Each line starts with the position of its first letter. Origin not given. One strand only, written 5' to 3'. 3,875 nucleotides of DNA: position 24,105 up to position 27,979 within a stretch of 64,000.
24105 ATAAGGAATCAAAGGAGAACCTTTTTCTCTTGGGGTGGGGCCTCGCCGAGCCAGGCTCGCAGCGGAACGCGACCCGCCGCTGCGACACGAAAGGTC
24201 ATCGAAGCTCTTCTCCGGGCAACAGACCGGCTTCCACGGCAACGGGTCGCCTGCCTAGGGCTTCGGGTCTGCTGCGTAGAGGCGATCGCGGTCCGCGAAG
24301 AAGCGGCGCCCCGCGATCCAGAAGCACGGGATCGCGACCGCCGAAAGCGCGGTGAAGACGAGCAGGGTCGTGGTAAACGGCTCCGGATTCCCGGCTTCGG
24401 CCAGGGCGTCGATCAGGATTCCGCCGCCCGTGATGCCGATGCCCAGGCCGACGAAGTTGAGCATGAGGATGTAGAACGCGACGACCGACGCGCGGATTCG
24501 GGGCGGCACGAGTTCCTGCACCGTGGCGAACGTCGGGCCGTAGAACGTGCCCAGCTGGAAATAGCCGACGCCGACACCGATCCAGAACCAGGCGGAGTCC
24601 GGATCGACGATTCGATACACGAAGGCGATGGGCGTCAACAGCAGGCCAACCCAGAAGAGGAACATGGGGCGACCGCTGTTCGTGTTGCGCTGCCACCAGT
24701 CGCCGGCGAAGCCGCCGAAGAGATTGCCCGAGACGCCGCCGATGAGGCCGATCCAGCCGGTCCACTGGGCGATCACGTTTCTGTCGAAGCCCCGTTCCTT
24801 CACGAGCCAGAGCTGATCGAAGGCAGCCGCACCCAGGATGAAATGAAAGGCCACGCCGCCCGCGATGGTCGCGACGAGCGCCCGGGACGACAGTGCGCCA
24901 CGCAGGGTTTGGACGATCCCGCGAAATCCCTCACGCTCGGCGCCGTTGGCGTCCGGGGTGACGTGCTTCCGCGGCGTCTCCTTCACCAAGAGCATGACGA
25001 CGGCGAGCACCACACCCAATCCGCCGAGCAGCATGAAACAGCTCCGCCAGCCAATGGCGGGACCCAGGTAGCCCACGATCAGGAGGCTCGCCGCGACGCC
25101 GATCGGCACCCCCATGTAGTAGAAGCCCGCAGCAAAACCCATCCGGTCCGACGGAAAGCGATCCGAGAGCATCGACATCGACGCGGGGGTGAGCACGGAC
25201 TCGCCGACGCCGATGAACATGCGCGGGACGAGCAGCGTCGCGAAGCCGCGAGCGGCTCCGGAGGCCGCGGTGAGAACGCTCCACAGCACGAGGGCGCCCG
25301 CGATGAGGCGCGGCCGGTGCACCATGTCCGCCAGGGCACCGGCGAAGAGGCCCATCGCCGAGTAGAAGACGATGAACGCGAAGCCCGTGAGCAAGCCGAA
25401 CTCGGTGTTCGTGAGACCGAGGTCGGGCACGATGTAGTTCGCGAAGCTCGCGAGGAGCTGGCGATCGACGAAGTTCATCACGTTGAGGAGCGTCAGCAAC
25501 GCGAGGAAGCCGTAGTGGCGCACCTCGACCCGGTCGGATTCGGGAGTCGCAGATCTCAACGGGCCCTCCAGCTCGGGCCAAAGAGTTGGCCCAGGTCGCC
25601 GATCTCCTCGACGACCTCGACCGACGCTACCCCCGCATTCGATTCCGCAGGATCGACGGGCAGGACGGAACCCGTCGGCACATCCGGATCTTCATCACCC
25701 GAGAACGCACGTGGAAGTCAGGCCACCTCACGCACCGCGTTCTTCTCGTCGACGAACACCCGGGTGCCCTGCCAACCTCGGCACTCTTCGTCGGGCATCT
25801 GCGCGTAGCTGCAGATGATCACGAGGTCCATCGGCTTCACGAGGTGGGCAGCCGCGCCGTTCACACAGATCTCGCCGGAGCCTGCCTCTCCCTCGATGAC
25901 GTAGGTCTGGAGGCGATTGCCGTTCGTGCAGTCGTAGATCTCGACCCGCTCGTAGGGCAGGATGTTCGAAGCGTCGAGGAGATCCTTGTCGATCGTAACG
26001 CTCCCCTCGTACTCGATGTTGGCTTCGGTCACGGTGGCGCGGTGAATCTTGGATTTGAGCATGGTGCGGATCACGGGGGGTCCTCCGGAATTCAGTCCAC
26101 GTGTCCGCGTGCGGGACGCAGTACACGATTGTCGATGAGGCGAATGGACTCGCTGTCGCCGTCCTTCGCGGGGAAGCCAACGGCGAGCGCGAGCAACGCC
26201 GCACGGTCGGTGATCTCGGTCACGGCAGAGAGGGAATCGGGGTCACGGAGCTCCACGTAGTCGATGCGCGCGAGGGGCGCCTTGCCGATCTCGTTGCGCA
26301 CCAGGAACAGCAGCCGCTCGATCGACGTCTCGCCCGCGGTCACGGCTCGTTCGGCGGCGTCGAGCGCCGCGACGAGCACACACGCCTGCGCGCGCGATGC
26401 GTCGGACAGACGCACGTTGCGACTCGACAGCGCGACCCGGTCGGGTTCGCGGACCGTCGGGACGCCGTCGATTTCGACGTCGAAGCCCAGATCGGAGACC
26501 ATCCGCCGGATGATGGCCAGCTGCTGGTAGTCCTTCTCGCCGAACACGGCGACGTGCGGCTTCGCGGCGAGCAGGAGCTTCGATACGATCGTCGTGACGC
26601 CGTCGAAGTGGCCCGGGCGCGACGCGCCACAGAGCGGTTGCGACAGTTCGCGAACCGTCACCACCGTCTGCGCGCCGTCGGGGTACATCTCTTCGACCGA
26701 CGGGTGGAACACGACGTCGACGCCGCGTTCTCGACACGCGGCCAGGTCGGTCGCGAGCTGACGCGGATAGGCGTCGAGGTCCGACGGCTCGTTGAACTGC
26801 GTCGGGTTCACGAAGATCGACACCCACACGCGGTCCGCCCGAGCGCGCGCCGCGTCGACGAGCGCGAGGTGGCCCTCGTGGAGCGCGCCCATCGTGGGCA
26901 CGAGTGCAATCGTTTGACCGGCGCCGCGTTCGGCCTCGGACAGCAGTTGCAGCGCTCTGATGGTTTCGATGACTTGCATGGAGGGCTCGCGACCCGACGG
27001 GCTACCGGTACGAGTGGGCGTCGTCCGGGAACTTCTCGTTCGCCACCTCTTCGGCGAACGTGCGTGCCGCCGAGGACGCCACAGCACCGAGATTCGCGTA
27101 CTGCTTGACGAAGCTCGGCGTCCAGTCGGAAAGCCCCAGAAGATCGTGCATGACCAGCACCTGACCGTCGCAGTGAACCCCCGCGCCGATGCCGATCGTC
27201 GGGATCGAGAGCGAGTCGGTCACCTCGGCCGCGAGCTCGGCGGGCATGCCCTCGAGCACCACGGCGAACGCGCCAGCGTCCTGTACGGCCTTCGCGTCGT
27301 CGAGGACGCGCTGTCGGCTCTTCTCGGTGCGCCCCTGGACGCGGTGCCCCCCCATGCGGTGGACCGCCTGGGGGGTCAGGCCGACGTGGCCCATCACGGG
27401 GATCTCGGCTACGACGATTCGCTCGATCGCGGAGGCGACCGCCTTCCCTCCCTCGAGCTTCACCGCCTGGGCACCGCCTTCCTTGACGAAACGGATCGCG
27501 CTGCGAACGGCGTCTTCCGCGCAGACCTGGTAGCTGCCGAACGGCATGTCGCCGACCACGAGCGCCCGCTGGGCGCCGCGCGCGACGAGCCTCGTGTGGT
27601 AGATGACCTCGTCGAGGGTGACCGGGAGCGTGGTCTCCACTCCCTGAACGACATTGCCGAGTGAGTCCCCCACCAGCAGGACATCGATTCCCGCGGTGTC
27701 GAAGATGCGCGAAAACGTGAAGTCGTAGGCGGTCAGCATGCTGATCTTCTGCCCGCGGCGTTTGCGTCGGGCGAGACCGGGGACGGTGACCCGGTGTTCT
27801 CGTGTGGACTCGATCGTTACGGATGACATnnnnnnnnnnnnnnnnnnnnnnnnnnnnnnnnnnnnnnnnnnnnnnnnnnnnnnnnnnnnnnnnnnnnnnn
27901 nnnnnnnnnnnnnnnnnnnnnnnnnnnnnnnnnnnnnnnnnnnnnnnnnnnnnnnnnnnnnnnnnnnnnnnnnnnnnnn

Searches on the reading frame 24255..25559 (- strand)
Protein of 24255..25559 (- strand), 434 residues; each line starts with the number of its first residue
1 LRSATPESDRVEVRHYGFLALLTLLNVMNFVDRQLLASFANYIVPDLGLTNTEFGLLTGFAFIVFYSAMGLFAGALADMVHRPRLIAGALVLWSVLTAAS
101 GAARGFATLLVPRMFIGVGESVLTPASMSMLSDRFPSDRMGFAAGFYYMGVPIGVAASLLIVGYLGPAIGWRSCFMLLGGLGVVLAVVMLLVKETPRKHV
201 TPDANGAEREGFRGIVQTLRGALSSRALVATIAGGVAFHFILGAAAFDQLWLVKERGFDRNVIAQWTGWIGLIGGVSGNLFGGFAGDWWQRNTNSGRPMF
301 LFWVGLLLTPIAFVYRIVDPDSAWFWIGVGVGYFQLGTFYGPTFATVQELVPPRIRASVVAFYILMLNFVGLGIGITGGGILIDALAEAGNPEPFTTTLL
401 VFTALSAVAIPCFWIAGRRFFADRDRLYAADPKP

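Call 12: search_protein_families(library=pfam, proteins=[window:24255-25559:-])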
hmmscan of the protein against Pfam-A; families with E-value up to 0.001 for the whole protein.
window:24255-25559:- (434 aa): 2 families
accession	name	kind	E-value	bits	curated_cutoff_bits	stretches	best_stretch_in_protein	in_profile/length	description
PF07690.21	MFS_1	-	2.4e-40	138.9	33.4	1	23-375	2-346/347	Major Facilitator Superfamily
PF06779.20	MFS_4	-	0.00017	21.5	26.3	1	66-204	36-182/364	Uncharacterised MFS-type transporter YbfB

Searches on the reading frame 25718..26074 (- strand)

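Call 12: search_protein_families(library=pfam, proteins=[window:25718-26074:-])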
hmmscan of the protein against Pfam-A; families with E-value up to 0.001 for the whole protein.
window:25718-26074:- (118 aa): 1 family
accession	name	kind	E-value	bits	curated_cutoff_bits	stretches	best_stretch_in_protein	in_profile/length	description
PF02261.22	Asp_decarbox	-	4.1e-50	168.9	25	1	1-114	1-114/115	Aspartate decarboxylase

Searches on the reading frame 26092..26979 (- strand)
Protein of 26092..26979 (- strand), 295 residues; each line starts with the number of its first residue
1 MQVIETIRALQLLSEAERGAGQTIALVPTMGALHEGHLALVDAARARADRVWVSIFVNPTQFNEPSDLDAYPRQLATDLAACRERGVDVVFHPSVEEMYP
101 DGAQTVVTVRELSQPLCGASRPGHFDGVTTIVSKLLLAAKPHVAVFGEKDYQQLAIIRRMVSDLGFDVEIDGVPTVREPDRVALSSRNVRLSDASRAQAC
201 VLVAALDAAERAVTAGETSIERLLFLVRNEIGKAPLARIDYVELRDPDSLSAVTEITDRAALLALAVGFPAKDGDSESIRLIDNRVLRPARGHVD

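Call 12: search_protein_families(library=pfam, proteins=[window:26092-26979:-])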
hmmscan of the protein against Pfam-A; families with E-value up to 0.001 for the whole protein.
window:26092-26979:- (295 aa): 1 family
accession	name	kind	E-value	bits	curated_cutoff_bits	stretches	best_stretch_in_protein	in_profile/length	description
PF02569.21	Pantoate_ligase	-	2e-97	326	20.7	1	2-285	1-267/268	Pantoate-beta-alanine ligase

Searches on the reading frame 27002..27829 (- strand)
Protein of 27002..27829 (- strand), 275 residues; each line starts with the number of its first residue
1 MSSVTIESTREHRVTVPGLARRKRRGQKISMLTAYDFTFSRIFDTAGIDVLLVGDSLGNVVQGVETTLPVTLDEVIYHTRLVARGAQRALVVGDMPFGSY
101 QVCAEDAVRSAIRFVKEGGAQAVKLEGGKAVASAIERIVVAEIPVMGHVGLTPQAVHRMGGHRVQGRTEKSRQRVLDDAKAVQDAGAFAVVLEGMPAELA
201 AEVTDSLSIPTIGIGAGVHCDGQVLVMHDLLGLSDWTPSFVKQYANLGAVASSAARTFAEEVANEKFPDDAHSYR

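Call 7: find_related_loci(query=window:27002-27829:-, collection=genome_contigs, flank=3000)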
Query window:27002-27829:- (275 aa) in genome_contigs; peptide patterns used: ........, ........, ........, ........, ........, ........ (x = any residue, [..] = any of these).
600 stretches matched a pattern (row limit reached: there are more); 596 encode a relative of the query (tblastn E <= 1e-3); the best 80 are kept; 80 distinct loci.
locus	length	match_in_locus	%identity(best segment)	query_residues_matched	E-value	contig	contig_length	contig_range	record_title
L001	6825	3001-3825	79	1-275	3e-147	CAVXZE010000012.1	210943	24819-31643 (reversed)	MAG: uncultured delta proteobacterium isolate MFD09779.bin.1.97 genome assembly, contig: contig_20971, whole genome shot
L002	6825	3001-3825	78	1-275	3e-133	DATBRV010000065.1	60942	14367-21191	MAG TPA_asm: Myxococcota bacterium isolate SMAG_U4138 k141_2941015, whole genome shotgun sequence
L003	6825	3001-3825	74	1-275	2e-129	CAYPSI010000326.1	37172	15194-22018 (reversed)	MAG TPA_asm: uncultured Spirochaetales bacterium isolate binchicken_co165_279 genome assembly, contig: k141_944289, whol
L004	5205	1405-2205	73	10-275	5e-116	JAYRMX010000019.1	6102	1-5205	MAG: Myxococcota bacterium isolate XM2_XAASGE4bin.13 k141_64152, whole genome shotgun sequence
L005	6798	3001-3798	65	13-274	6e-114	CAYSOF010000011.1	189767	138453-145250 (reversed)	MAG TPA_asm: uncultured Candidatus Binatia bacterium isolate binchicken_co179_115 genome assembly, contig: NODE_340_leng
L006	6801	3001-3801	61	13-275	5e-110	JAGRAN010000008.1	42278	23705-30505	MAG: Bdellovibrionales bacterium isolate HKST-UBA19 2009_33311, whole genome shotgun sequence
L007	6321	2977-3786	63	11-275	6e-109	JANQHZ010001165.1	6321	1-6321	MAG: Candidatus Binatia bacterium isolate PL24a_bin.3 k99_275855, whole genome shotgun sequence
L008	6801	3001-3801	63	13-274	2e-106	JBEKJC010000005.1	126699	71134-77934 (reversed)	MAG: Candidatus Binataceae bacterium isolate SPRUCE 314 SPRUCE_314_5, whole genome shotgun sequence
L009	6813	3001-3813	59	5-274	7e-105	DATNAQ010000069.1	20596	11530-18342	MAG TPA_asm: Polyangia bacterium isolate SMAG_U11165 k141_3987832, whole genome shotgun sequence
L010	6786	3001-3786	60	15-275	4e-101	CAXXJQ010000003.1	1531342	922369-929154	MAG: Desulfuromonadales bacterium isolate 9856a9eb-0080-408b-a1e2-7796c5ec94f2 genome assembly, contig: contig_3, whole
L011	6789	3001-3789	57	13-274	2e-100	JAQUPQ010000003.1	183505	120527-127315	MAG: Terriglobia bacterium isolate STD1_3 NODE_134_length_183505_cov_5.169873_Sandtown_D1, whole genome shotgun sequence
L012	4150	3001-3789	57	10-274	5e-99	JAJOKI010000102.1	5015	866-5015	MAG: Methanocellales archaeon isolate MAG-838 c_000000000163, whole genome shotgun sequence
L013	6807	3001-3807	58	13-274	9e-99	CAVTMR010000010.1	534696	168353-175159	MAG: Candidatus Acidoferrales bacterium isolate MFD06298.bin.1.108 genome assembly, contig: contig_2928, whole genome sh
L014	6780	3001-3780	57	13-275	2e-98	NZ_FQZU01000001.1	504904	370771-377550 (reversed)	Desulfatibacillum alkenivorans DSM 16219, whole genome shotgun sequence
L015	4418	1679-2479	57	9-274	5e-98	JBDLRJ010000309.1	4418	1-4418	MAG: Pseudomonadota bacterium isolate icacos_2019_sw_WHONDRS-S19S_0094_B_bin.166 scaffold_793993, whole genome shotgun s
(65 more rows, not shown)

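Call 12: search_protein_families(library=pfam, proteins=[window:27002-27829:-])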
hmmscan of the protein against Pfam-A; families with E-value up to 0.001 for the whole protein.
window:27002-27829:- (275 aa): 1 family
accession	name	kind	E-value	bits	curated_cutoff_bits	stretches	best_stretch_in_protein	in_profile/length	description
PF02548.21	Pantoate_transf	-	2.4e-114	381.6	28.7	1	13-269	1-258/259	Ketopantoate hydroxymethyltransferase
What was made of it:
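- Checked: The gap 27830-28216 lies on the minus strand between a 101-aa ORF (28217-28522) and panB (27002-27829; Pfam PF02548, E 2.4e-114, call 12). panC and panD follow.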
